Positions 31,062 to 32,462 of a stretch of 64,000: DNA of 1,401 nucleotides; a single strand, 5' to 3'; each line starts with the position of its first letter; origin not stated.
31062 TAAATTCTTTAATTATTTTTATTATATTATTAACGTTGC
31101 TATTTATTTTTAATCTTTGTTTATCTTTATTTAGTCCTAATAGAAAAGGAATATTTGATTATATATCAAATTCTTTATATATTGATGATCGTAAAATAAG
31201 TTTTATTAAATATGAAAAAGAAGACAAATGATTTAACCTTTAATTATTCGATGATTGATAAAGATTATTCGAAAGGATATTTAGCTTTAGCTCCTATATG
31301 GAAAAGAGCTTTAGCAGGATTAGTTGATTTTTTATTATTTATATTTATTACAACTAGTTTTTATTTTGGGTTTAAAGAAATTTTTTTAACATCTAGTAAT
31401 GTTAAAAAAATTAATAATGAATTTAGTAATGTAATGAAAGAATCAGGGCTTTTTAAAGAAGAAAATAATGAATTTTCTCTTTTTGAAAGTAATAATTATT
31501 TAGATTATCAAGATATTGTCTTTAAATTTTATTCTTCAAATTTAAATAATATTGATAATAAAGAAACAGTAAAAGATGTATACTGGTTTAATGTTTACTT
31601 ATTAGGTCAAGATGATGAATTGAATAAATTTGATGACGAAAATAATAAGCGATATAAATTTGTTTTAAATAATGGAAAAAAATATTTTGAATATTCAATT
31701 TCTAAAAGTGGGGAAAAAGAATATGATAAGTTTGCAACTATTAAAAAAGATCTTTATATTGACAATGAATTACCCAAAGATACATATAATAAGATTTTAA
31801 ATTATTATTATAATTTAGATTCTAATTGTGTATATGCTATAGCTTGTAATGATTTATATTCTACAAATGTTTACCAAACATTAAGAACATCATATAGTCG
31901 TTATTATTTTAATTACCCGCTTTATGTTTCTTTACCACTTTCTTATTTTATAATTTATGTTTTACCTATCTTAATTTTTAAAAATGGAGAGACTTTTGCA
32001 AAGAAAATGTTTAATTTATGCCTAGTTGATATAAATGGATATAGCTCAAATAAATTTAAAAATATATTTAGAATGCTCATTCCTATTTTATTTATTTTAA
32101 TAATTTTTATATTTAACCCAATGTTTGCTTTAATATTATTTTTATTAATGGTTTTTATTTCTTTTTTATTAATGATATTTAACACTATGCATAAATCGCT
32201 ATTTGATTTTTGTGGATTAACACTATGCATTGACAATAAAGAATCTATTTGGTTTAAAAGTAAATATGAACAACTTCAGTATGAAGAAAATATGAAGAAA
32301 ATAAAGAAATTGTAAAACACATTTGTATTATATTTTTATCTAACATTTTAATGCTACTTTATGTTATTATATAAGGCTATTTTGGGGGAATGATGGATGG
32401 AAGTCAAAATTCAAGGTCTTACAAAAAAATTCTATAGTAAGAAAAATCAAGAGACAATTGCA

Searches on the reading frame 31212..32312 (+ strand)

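Call 90: search_protein_families(library=pfam, proteins=[window:31212-32312:+], max_evalue=0.0001)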
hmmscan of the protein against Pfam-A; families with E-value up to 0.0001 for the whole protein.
window:31212-32312:+ (367 aa): 1 family
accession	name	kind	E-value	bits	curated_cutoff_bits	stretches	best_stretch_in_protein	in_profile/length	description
PF06271.18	RDD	-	5.1e-10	40.2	24.1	1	224-333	37-134/137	RDD family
